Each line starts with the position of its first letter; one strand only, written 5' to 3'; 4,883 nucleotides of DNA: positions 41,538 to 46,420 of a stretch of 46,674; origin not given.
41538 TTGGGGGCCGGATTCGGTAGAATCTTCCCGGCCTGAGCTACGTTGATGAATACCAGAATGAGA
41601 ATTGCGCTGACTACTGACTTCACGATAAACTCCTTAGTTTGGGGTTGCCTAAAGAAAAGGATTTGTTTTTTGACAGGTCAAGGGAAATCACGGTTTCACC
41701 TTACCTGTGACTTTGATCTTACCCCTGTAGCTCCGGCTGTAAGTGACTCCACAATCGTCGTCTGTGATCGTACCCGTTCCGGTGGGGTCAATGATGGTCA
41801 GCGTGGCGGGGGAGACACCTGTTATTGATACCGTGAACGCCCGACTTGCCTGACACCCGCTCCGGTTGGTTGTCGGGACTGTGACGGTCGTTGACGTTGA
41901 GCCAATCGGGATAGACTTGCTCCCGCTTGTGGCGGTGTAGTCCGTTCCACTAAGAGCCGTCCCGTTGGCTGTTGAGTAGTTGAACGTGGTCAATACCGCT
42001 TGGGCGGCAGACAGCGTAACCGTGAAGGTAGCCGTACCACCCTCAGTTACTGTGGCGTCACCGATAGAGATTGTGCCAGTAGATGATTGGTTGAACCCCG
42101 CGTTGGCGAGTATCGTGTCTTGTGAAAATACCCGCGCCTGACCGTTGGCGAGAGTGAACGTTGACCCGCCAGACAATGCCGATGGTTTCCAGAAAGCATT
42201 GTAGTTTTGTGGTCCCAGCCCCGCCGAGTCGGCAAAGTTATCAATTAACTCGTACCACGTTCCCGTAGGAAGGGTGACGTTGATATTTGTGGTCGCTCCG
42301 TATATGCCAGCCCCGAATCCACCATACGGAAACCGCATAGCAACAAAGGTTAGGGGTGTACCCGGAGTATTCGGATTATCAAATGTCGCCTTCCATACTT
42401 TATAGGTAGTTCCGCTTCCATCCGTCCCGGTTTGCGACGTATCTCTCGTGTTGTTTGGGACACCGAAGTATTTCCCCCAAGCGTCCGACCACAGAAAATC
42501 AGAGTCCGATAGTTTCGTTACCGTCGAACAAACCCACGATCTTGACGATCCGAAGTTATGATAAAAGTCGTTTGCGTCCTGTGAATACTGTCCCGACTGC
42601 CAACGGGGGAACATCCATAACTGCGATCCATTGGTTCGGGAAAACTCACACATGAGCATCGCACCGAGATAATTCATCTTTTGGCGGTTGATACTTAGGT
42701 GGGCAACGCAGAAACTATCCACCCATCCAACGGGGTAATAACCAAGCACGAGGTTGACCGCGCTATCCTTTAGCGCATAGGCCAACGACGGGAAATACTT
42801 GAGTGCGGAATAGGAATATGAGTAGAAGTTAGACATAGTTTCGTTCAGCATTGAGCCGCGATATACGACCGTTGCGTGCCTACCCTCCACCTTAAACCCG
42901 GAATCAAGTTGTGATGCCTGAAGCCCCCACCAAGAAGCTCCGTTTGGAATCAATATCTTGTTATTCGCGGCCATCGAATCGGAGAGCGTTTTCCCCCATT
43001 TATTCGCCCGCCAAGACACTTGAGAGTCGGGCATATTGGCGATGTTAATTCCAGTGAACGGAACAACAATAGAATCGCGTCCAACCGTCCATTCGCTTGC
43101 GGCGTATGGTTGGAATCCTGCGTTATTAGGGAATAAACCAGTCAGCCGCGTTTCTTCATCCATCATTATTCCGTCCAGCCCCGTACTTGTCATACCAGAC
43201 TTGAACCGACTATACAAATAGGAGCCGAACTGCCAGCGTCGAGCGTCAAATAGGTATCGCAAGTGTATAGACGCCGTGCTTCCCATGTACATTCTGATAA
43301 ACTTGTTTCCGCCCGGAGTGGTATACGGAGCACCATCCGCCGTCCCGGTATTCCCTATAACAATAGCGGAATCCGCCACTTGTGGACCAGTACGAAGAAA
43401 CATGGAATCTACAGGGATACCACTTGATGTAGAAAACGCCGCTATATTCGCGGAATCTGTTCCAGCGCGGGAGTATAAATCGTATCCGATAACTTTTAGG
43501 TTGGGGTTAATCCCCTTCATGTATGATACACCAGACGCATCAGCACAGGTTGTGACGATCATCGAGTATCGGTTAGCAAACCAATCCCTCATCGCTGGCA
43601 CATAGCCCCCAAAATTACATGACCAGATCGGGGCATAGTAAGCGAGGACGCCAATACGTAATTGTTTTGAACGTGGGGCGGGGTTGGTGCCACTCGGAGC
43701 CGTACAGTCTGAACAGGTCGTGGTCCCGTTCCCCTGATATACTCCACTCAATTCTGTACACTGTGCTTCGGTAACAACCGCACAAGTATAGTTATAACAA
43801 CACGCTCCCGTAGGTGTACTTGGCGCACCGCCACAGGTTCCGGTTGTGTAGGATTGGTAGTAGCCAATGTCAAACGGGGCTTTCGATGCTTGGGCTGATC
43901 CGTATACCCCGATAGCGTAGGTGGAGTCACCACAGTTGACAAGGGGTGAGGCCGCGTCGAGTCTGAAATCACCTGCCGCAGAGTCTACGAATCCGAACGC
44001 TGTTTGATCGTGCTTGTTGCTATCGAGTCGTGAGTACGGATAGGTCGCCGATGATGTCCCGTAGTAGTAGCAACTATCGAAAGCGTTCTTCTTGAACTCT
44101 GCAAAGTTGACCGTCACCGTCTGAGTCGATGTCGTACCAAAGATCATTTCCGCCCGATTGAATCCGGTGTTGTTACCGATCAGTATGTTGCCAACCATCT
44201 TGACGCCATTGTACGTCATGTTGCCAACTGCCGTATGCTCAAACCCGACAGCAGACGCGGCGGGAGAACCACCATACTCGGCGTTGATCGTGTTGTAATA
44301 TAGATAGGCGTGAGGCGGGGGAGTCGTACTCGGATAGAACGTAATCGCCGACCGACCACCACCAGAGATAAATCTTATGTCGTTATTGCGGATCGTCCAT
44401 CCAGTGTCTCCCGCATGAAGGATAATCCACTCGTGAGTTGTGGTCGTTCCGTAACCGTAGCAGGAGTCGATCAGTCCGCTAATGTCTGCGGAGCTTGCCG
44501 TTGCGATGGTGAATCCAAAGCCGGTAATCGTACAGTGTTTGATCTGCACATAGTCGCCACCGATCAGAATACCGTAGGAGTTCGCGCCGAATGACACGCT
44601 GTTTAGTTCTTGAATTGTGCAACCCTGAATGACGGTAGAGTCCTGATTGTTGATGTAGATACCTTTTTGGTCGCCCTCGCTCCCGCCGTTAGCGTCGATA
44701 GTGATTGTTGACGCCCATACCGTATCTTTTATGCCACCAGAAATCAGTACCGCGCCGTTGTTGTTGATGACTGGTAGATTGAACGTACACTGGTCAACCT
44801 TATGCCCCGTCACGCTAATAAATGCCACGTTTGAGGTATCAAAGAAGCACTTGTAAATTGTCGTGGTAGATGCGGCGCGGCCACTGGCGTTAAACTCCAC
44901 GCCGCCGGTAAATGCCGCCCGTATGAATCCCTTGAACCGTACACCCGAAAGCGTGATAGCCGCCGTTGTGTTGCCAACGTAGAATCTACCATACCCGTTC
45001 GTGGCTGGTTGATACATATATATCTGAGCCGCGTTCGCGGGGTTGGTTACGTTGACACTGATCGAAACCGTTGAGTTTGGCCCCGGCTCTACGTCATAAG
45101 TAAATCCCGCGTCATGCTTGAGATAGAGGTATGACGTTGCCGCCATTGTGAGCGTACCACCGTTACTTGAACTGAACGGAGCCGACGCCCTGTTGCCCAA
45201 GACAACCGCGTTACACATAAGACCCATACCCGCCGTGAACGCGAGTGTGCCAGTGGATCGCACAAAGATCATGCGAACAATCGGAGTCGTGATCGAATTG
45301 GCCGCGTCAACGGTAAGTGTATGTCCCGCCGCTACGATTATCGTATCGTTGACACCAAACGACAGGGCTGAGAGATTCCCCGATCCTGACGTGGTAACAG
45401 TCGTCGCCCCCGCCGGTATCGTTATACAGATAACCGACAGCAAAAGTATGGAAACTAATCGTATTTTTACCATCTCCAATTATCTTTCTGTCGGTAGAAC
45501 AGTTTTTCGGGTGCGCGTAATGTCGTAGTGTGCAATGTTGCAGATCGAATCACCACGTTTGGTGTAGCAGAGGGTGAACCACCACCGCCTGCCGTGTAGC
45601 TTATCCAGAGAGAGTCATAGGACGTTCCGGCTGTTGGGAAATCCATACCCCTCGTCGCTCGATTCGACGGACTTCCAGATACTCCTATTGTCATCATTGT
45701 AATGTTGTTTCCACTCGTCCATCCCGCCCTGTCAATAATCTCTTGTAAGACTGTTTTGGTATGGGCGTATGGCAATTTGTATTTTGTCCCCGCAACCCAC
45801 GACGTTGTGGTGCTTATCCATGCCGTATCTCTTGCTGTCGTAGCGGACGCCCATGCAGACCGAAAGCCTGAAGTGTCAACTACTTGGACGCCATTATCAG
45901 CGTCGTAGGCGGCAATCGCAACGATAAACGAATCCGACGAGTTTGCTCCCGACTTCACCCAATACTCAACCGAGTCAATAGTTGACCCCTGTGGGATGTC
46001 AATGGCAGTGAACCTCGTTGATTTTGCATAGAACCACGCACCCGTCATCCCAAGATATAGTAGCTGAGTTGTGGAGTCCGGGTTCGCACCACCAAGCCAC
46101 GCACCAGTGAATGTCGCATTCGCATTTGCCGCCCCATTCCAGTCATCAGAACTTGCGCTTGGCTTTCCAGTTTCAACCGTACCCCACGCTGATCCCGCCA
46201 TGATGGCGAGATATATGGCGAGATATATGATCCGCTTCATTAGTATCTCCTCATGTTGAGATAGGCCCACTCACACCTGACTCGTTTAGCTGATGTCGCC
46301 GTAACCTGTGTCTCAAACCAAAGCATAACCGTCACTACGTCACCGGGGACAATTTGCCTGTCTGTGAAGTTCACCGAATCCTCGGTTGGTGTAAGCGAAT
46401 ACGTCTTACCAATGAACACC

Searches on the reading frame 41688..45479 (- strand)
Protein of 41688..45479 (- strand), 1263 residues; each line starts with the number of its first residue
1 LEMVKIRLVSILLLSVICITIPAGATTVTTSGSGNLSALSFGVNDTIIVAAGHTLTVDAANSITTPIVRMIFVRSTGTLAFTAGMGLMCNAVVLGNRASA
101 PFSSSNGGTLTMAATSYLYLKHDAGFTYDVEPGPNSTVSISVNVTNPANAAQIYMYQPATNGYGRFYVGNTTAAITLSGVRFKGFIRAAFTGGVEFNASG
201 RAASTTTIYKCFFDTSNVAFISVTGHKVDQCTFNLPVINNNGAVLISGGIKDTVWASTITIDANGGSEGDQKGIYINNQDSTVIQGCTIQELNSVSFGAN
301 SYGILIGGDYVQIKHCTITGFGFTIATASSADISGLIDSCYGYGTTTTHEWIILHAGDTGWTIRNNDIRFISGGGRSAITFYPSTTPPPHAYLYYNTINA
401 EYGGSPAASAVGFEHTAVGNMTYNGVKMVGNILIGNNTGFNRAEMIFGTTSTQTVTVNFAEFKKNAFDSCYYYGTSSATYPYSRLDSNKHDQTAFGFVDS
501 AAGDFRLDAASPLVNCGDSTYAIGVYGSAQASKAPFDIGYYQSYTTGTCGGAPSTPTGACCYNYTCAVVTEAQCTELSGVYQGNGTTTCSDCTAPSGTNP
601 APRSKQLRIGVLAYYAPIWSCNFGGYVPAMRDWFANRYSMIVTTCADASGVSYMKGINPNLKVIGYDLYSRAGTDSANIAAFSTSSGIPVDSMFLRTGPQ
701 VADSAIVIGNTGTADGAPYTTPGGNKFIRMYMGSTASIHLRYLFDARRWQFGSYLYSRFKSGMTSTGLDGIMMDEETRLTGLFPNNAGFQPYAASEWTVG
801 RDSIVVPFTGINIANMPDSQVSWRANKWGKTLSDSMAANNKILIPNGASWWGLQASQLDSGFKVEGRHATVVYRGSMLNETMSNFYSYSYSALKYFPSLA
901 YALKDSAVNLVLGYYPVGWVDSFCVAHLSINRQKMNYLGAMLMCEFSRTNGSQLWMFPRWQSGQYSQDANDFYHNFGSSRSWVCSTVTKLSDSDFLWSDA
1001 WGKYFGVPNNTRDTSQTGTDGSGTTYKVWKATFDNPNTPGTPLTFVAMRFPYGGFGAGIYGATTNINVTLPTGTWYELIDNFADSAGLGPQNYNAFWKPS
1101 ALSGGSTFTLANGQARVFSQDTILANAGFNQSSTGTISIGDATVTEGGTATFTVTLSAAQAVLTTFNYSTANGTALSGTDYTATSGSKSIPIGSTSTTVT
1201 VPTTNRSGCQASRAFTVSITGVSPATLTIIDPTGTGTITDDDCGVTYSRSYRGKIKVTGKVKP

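Call 25: search_protein_families(library=pfam, proteins=[window:41688-45479:-], max_evalue=0.01)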
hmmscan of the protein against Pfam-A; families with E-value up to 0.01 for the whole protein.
window:41688-45479:- (1263 aa): 1 family
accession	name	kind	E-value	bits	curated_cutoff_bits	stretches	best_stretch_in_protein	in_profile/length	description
PF03160.20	Calx-beta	-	3.5e-06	27.5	27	1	1146-1223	19-98/119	Calx-beta domain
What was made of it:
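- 40398..46240 (-): Four further signal-bearing proteins (257 aa at 45467-46240; 1263 aa with a Calx-beta domain at 41688-45479; 123 aa at 41252-41623; 285 aa at 40398-41255). They are probably fibre or accessory proteins and follow the internal proteins across the circular junction. Calx-beta PF03160 27.5 bits (call 25).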

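Call 85: search_protein_families(library=ncbifam, proteins=[window:41688-45479:-], max_evalue=1)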
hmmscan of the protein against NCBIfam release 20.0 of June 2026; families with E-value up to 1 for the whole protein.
window:41688-45479:- (1263 aa): 1 family
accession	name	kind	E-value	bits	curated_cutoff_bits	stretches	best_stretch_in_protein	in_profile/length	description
TIGR01546.1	GAPDH-II_archae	equivalog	6.3e-05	22.3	232.9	1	244-328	63-149/333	phosphorylating glyceraldehyde-3-phosphate dehydrogenase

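Call 106: search_protein_families(library=phrogs, proteins=[window:41688-45479:-], max_evalue=0.001)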
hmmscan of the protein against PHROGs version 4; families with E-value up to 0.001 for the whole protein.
window:41688-45479:- (1263 aa): 1 family
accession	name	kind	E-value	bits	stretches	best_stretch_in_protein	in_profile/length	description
phrog_6040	-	unknown function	6.7e-09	35.3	1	1149-1228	3-77/923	-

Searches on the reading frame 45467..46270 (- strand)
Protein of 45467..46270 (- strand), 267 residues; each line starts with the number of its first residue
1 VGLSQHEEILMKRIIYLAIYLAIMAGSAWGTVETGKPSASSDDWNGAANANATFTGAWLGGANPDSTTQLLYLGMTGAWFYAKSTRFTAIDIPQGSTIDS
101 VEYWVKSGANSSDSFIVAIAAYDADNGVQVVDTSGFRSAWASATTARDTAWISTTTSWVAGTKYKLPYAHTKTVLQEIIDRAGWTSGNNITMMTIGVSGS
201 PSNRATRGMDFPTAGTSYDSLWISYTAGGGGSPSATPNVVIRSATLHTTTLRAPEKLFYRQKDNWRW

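Call 25: search_protein_families(library=pfam, proteins=[window:45467-46270:-], max_evalue=0.01)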
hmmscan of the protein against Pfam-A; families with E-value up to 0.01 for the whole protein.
window:45467-46270:- (267 aa): 1 family
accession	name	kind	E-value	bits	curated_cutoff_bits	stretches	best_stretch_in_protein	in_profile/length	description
PF11911.13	DUF3429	-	0.00063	20.4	39.1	1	13-82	42-111/144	Protein of unknown function (DUF3429)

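Call 85: search_protein_families(library=ncbifam, proteins=[window:45467-46240:-], max_evalue=1)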
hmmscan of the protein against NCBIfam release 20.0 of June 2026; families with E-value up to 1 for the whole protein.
window:45467-46240:- (257 aa): 0 families

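Call 106: search_protein_families(library=phrogs, proteins=[window:45467-46240:-], max_evalue=0.001)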
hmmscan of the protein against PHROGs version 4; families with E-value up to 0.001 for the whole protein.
window:45467-46240:- (257 aa): 0 families
